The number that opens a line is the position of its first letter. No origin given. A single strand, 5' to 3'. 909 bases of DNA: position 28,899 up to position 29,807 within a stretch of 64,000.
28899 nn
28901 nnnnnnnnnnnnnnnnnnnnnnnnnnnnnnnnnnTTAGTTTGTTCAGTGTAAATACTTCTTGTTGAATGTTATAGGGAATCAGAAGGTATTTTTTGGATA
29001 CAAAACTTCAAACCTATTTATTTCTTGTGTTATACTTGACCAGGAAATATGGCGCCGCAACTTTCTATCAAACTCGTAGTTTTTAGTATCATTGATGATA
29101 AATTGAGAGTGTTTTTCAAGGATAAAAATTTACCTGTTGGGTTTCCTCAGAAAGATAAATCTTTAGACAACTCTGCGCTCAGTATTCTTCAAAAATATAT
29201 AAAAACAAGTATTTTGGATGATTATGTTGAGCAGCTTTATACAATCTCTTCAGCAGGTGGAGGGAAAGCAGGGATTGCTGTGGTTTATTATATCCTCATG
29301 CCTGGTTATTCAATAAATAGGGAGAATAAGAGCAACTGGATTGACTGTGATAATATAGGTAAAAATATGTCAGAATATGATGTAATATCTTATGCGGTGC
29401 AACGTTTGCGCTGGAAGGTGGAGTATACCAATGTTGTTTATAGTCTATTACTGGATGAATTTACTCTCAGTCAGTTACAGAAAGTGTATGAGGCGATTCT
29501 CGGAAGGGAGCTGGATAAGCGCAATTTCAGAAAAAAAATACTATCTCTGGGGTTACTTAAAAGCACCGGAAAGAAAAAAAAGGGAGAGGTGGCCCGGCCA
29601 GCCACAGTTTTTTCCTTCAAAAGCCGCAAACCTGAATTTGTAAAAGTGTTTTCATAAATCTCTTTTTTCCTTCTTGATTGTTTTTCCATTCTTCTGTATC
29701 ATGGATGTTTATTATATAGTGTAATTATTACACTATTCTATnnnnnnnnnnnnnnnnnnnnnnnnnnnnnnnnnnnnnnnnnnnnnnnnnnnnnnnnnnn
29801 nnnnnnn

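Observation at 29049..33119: Compact NAD-salvage cluster with an NrtR-like regulator and a perfect 21-bp palindromic operator candidate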

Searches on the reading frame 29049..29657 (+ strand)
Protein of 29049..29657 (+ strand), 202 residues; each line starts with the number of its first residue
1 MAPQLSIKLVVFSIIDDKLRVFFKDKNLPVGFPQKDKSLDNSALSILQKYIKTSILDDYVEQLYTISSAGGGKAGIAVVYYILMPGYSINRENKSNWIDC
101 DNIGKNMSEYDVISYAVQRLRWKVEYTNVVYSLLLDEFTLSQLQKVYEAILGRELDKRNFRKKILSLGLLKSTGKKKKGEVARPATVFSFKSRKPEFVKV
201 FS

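Call 3: search_protein_families(library=pfam, proteins=[window:29049-29657:+], max_evalue=0.1)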
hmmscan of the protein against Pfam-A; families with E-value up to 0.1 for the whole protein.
window:29049-29657:+ (202 aa): 3 families
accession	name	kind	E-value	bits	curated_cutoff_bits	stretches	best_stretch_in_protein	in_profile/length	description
PF21906.2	NrtR_WHD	-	7.5e-25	87.3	27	1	131-190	2-61/61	NrtR DNA-binding winged helix domain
PF19368.5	AraR_C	-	4.8e-12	46.4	23.8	1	126-193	1-69/82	AraR C-terminal winged HTH domain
PF20781.2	TssR_C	-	0.018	15.7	25.7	1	131-165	3-39/141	TssR C-terminal domain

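Call 4: search_protein_families(library=ncbifam, proteins=[window:29049-29657:+], max_evalue=0.1)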
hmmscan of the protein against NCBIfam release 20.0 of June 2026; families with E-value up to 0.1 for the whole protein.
window:29049-29657:+ (202 aa): 1 family
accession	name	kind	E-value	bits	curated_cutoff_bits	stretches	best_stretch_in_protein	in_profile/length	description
NF050029.2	TransRepNtr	equivalog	1e-21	77.5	400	1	2-196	19-231/245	ADPR responsive transcriptional repressor NtrR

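Call 9: find_homologous_proteins(query=window:29049-29657:+, max_evalue=0.00001)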
Query window:29049-29657:+ (202 aa): 7817 proteins with E <= 0.00001 among 8000 candidates; the best 120 are listed.
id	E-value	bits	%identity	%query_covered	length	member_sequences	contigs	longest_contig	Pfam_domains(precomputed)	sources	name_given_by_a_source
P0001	1.0e-125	435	100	100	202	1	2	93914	PF21906.3,PF19368.6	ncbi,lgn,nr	ncbi:hypothetical protein M1271_06950 [Patescibacteria group bacterium]|nr:hypothetical protein [Pat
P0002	9.2e-86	305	70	99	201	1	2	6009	PF21906.3,PF19368.6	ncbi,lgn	-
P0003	2.4e-61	225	55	99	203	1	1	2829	PF21906.3,PF19368.6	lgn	-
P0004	5.0e-61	224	56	98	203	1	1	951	PF21906.3,PF19368.6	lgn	-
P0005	1.2e-60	223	54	99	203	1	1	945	PF21906.3,PF19368.6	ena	-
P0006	1.8e-60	222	55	98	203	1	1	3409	PF21906.3,PF19368.6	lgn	-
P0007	3.3e-59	218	54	97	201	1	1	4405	PF21906.3,PF19368.6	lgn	-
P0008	5.0e-59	217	51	100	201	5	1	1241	PF21906.3,PF19368.6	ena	-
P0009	5.4e-59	217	54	97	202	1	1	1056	PF21906.3,PF19368.6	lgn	-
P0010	1.7e-58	216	57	97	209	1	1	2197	PF21906.3,PF19368.6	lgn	-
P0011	3.1e-58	215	55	97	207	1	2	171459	PF21906.3,PF19368.6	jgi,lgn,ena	jgi:8-oxo-dGTP diphosphatase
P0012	3.2e-58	215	57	98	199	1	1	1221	PF21906.3,PF19368.6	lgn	-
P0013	5.2e-58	214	51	100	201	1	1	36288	PF21906.3,PF19368.6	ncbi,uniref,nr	ncbi:hypothetical protein A2W14_03495 [Candidatus Gottesmanbacteria bacterium RBG_16_37_8]|uniref:Nr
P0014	1.6e-57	213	55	97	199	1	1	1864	PF21906.3,PF19368.6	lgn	-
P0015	2.5e-57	212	52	98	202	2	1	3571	PF21906.3,PF19368.6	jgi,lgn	-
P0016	5.7e-57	211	50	100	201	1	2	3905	PF21906.3,PF19368.6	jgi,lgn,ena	-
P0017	1.3e-56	210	57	98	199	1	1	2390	PF21906.3,PF19368.6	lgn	-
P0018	1.3e-55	206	55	98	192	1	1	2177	PF21906.3,PF19368.6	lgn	-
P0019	1.4e-55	206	54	100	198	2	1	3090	PF21906.3,PF19368.6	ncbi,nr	ncbi:hypothetical protein MUP32_05055 [Candidatus Microgenomates bacterium]|nr:hypothetical protein 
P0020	1.8e-55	206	54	97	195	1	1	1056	PF21906.3,PF19368.6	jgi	jgi:8-oxo-dGTP diphosphatase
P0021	2.0e-55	206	55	98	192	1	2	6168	PF21906.3,PF19368.6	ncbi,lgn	-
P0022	3.0e-55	205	54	98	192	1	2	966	PF21906.3,PF19368.6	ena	-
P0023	3.4e-55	205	53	100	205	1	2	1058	PF21906.3,PF19368.6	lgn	-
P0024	3.5e-55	205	53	98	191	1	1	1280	PF21906.3,PF19368.6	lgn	-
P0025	6.8e-55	204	54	98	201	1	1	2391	PF21906.3,PF19368.6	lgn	-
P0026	7.5e-55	204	52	98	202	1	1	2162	PF21906.3,PF19368.6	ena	-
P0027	9.8e-55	203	51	100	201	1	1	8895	PF21906.3,PF19368.6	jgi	jgi:8-oxo-dGTP diphosphatase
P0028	3.2e-54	202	52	100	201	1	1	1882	PF21906.3,PF19368.6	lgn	-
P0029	3.3e-54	202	53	100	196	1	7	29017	PF21906.3,PF19368.6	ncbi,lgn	-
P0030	3.8e-54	202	52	98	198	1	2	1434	PF21906.3,PF19368.6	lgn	-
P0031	4.0e-54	201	55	92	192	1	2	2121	PF21906.3,PF19368.6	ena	-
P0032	5.2e-54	201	55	99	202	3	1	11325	PF21906.3,PF19368.6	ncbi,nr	ncbi:hypothetical protein HZB96_03170 [Candidatus Gottesmanbacteria bacterium]|nr:hypothetical prote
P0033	6.0e-54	201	55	97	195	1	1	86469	PF21906.3,PF19368.6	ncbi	-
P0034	9.4e-54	200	52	100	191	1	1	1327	PF21906.3,PF19368.6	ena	-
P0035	1.1e-53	200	53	98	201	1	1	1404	PF21906.3,PF19368.6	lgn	-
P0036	1.3e-53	200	51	98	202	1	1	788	PF21906.3,PF19368.6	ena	-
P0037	1.5e-53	200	48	100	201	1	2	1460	PF21906.3,PF19368.6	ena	-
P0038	1.9e-53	199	49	100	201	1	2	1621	PF21906.3,PF19368.6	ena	-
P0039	3.6e-53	198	52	98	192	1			PF21906.3,PF19368.6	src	-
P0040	3.8e-53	198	49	99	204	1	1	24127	PF21906.3,PF19368.6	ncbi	-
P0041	3.8e-53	198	46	100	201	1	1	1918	PF21906.3,PF19368.6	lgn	-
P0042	5.5e-53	198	49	100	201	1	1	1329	PF21906.3,PF19368.6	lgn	-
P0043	6.7e-53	197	48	100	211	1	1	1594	PF21906.3,PF19368.6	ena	-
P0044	6.8e-53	197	49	98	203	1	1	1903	PF21906.3,PF19368.6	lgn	-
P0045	7.8e-53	197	48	100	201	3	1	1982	PF21906.3,PF19368.6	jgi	-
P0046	9.3e-53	197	48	100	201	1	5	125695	PF21906.3,PF19368.6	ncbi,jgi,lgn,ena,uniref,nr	ncbi:MAG: hypothetical protein UV73_C0005G0044 [Candidatus Gottesmanbacteria bacterium GW2011_GWA2_4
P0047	1.1e-52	197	56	98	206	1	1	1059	PF21906.3,PF19368.6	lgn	-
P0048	1.3e-52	197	52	98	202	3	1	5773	PF21906.3,PF19368.6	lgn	-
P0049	1.3e-52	196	54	97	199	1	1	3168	PF21906.3,PF19368.6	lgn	-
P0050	1.3e-52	196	53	98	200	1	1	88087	PF21906.3,PF19368.6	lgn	-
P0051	1.7e-52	196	51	97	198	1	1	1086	PF21906.3,PF19368.6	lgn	-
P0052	1.9e-52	196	53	98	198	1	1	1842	PF21906.3,PF19368.6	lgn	-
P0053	2.4e-52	196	50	99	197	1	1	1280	PF21906.3,PF19368.6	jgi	jgi:8-oxo-dGTP diphosphatase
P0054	2.7e-52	195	50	99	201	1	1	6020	PF21906.3,PF19368.6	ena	-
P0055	3.1e-52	195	49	100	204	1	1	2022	PF21906.3,PF19368.6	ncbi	-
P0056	3.5e-52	195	51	100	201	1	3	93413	PF21906.3,PF19368.6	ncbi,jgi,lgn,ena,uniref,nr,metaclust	ncbi:hypothetical protein A2960_04170 [Candidatus Gottesmanbacteria bacterium RIFCSPLOWO2_01_FULL_39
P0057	3.6e-52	195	50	99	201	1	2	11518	PF21906.3,PF19368.6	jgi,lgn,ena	jgi:8-oxo-dGTP diphosphatase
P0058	5.1e-52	195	54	98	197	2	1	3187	PF21906.3,PF19368.6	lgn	-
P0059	7.6e-52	194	52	97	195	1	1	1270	PF21906.3,PF19368.6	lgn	-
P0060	1.0e-51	194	52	98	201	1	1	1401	PF21906.3,PF19368.6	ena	-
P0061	1.1e-51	193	53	97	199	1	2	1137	PF21906.3,PF19368.6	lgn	-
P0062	1.4e-51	193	45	100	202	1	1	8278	PF21906.3,PF19368.6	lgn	-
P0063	1.5e-51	193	50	98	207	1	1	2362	PF21906.3,PF19368.6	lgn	-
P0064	1.7e-51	193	48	100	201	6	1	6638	PF21906.3,PF19368.6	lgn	-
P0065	6.1e-51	191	49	98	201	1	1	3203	PF21906.3,PF19368.6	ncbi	-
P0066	7.2e-51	191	48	99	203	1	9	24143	PF21906.3,PF19368.6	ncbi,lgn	-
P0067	7.4e-51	191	50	98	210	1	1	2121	PF21906.3,PF19368.6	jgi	jgi:8-oxo-dGTP diphosphatase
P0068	8.8e-51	191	52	99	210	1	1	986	PF21906.3,PF19368.6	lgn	-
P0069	1.0e-50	190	50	99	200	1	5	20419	PF21906.3,PF19368.6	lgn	-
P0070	1.2e-50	190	51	97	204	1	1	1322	PF21906.3,PF19368.6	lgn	-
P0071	1.3e-50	190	49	98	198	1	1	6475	PF21906.3,PF19368.6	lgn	-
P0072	1.4e-50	190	52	98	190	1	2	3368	PF21906.3,PF19368.6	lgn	-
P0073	1.8e-50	190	46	98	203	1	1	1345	PF21906.3,PF19368.6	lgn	-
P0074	2.0e-50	189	51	98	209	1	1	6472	PF21906.3,PF19368.6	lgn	-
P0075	2.4e-50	189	51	98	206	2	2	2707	PF21906.3,PF19368.6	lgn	-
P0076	2.7e-50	189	50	98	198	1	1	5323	PF21906.3,PF19368.6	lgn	-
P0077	2.7e-50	189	48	99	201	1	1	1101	PF21906.3,PF19368.6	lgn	-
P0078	3.2e-50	189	52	98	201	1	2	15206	PF21906.3,PF19368.6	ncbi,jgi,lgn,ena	-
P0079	3.4e-50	189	54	98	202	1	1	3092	PF21906.3,PF19368.6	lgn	-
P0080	3.8e-50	188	49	98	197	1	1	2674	PF21906.3,PF19368.6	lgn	-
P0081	4.2e-50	188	51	99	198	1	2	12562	PF21906.3,PF19368.6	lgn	-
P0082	4.3e-50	188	51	99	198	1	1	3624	PF21906.3,PF19368.6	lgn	-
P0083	5.5e-50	188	49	98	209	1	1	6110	PF21906.3,PF19368.6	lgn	-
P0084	6.0e-50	188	49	100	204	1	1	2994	PF21906.3,PF19368.6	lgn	-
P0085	1.2e-49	187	51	98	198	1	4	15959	PF21906.3,PF19368.6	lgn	-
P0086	1.6e-49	186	55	78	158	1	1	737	PF21906.3,PF19368.6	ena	-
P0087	1.6e-49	186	49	100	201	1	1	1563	PF21906.3,PF19368.6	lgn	-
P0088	1.6e-49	186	49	98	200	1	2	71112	PF21906.3,PF19368.6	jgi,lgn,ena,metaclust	metaclust:\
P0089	1.7e-49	186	51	96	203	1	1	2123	PF21906.3,PF19368.6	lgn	-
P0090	2.0e-49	186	53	97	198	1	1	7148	PF21906.3,PF19368.6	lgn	-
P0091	2.4e-49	186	50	97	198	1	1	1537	PF21906.3,PF19368.6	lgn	-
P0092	2.5e-49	186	50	99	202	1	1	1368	PF21906.3,PF19368.6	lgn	-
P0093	2.6e-49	186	47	100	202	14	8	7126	PF21906.3,PF19368.6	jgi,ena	-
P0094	2.7e-49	186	52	98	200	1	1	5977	PF21906.3,PF19368.6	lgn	-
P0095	5.8e-49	185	48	93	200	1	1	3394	PF21906.3,PF19368.6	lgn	-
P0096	6.8e-49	184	47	98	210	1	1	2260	PF21906.3,PF19368.6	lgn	-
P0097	1.2e-48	184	47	98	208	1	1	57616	PF21906.3,PF19368.6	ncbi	-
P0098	1.3e-48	183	53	97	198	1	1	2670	PF21906.3,PF19368.6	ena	-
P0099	1.4e-48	183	43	100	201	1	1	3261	PF21906.3,PF19368.6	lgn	-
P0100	1.6e-48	183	51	83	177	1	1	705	PF21906.3,PF19368.6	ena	-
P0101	1.6e-48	183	50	99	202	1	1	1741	PF21906.3,PF19368.6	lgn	-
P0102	1.9e-48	183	48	96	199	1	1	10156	PF21906.3,PF19368.6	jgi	-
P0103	2.1e-48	183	49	98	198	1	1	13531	PF21906.3,PF19368.6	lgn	-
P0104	2.3e-48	183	49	98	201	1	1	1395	PF21906.3,PF19368.6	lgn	-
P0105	2.4e-48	183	47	98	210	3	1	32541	PF21906.3,PF19368.6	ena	-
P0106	2.4e-48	183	48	98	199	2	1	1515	PF21906.3,PF19368.6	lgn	-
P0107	2.5e-48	183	52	98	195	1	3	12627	PF21906.3,PF19368.6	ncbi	-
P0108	2.8e-48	182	50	98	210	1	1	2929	PF21906.3,PF19368.6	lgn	-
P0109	3.6e-48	182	52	98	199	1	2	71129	PF21906.3,PF19368.6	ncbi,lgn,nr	ncbi:hypothetical protein HY029_06115 [Candidatus Gottesmanbacteria bacterium]|nr:hypothetical prote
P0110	3.7e-48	182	47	98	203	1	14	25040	PF21906.3,PF19368.6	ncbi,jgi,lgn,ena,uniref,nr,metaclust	ncbi:MAG: NUDIX hydrolase [Candidatus Gottesmanbacteria bacterium GW2011_GWA2_44_17]|uniref:NUDIX hy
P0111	3.8e-48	182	49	98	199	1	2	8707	PF21906.3,PF19368.6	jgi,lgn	jgi:8-oxo-dGTP diphosphatase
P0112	5.0e-48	182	45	98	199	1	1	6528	PF21906.3,PF19368.6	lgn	-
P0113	5.4e-48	181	47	99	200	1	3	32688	PF21906.3,PF19368.6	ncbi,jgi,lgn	jgi:8-oxo-dGTP diphosphatase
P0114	1.1e-47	180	50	98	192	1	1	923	PF21906.3,PF19368.6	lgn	-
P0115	2.3e-47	179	49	99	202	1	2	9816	PF21906.3,PF19368.6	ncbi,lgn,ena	-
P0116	3.6e-47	179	48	100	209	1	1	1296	PF21906.3,PF19368.6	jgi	jgi:hypothetical protein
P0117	4.0e-47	179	50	97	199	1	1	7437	PF21906.3,PF19368.6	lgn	-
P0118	4.2e-47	179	48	100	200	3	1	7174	PF21906.3,PF19368.6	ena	-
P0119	4.2e-47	179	47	98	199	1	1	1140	PF21906.3,PF19368.6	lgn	-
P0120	4.3e-47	178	47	100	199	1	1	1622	PF21906.3,PF19368.6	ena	-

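Call 13: find_related_loci(query=A1, collection=genome_contigs, flank=6000)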
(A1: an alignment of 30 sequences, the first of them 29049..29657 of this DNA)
Query A1 (202 aa) in genome_contigs; peptide patterns used: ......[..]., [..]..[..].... (x = any residue, [..] = any of these).
600 stretches matched a pattern (row limit reached: there are more); 588 encode a relative of the query (tblastn E <= 1e-3); the best 80 are kept; 80 distinct loci.
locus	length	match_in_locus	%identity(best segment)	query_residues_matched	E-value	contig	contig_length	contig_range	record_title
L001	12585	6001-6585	52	4-201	8e-55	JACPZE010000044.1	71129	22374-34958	MAG: Candidatus Gottesmanbacteria bacterium isolate NC_groundwater_881_Pr1_S2p5_36_20 Montesol18_S2p5_coassembly_scaffol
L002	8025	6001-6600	46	1-201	5e-54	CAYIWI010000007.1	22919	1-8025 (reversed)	MAG TPA_asm: uncultured Gammaproteobacteria bacterium isolate ERP119705_co3_560 genome assembly, contig: NODE_2487_lengt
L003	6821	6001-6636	39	3-199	3e-42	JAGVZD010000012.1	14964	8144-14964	Candidatus Woesearchaeota archaeon isolate RIFCSPLOWO2_02_FULL_30_14 rifcsplowo2_02_scaffold_5697, whole genome shotgun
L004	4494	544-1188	39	2-201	7e-40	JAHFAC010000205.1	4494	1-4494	MAG: Bacteriovoracaceae bacterium isolate nzgw166 NODE_39572_length_4495_cov_2.042981, whole genome shotgun sequence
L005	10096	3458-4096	37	3-201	4e-38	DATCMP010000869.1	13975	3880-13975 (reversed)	MAG TPA_asm: Thermomicrobiales bacterium isolate SMAG_U7152 k141_17942, whole genome shotgun sequence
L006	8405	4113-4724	37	3-191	2e-38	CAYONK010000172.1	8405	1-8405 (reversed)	MAG TPA_asm: uncultured Ardenticatenaceae bacterium isolate SRP304446_co1_142 genome assembly, contig: NODE_6011_length_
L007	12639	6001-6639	36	3-201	2e-37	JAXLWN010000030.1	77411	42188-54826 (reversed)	MAG: Chloroflexia bacterium isolate STL-CHL24 C1.87.fa-30, whole genome shotgun sequence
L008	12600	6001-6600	38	3-191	1e-37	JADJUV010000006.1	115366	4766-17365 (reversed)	MAG: Candidatus Trichofilum aggregatum isolate Hirt_MAXAC.142 tig00018921-10-1150650, whole genome shotgun sequence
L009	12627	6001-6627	39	3-195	1e-36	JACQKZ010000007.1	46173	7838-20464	MAG: Nanobdellati archaeon isolate NC_groundwater_1190_Ag_S-0.1um_44_133 S_p1_S3_coassembly_k141_335586, whole genome sh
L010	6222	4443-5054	36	3-191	1e-36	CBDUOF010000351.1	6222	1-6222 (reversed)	MAG TPA_asm: uncultured Anaerolineae bacterium isolate SRR22808126_concoct_49 genome assembly, contig: ERZ25043457.8761,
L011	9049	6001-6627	37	3-195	4e-36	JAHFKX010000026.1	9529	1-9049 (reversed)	MAG: Candidatus Woesearchaeota archaeon isolate nzgw42 NODE_15453_length_9530_cov_2.659688, whole genome shotgun sequenc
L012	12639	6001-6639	36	5-201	4e-36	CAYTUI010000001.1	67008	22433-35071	MAG TPA_asm: uncultured Gammaproteobacteria bacterium isolate SRP062349_co4_110 genome assembly, contig: NODE_46_length_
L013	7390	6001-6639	39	3-201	4e-36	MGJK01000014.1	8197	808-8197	MAG: Candidatus Yanofskybacteria bacterium RIFCSPHIGHO2_01_FULL_44_24 rifcsphigho2_01_scaffold_38967, whole genome shotg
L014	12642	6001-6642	36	3-201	5e-36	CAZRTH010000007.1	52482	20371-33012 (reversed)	MAG TPA_asm: uncultured Candidatus Saccharibacteria bacterium isolate SRP193066_co2_80 genome assembly, contig: NODE_228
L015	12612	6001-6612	34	3-191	2e-35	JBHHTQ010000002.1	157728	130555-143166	MAG: Anaerolineae bacterium isolate S.9.sp3_bin.44 NODE_3_length_157728_cov_7.938810, whole genome shotgun sequence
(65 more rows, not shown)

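Call 33: search_solved_structures(query=window:29049-29657:+, max_evalue=0.01, show_alignments=3)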
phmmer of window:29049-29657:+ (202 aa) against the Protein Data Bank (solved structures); distinct sequences matched with E-value up to 0.01: 4.
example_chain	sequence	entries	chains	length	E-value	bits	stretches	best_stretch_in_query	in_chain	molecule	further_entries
5bs6_A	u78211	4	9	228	2.6e-17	66.6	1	27-193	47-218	transcriptional regulator AraR | transcriptional factor AraR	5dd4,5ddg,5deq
3gz5_A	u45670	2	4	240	2.3e-12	50.5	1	27-192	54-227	MutT/nudix family protein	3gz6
7q91_A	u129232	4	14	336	4.9e-12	49.4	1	111-192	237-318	NADQ transcription factor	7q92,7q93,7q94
2fml_A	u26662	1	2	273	7.2e-05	26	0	110-192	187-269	MutT/nudix family protein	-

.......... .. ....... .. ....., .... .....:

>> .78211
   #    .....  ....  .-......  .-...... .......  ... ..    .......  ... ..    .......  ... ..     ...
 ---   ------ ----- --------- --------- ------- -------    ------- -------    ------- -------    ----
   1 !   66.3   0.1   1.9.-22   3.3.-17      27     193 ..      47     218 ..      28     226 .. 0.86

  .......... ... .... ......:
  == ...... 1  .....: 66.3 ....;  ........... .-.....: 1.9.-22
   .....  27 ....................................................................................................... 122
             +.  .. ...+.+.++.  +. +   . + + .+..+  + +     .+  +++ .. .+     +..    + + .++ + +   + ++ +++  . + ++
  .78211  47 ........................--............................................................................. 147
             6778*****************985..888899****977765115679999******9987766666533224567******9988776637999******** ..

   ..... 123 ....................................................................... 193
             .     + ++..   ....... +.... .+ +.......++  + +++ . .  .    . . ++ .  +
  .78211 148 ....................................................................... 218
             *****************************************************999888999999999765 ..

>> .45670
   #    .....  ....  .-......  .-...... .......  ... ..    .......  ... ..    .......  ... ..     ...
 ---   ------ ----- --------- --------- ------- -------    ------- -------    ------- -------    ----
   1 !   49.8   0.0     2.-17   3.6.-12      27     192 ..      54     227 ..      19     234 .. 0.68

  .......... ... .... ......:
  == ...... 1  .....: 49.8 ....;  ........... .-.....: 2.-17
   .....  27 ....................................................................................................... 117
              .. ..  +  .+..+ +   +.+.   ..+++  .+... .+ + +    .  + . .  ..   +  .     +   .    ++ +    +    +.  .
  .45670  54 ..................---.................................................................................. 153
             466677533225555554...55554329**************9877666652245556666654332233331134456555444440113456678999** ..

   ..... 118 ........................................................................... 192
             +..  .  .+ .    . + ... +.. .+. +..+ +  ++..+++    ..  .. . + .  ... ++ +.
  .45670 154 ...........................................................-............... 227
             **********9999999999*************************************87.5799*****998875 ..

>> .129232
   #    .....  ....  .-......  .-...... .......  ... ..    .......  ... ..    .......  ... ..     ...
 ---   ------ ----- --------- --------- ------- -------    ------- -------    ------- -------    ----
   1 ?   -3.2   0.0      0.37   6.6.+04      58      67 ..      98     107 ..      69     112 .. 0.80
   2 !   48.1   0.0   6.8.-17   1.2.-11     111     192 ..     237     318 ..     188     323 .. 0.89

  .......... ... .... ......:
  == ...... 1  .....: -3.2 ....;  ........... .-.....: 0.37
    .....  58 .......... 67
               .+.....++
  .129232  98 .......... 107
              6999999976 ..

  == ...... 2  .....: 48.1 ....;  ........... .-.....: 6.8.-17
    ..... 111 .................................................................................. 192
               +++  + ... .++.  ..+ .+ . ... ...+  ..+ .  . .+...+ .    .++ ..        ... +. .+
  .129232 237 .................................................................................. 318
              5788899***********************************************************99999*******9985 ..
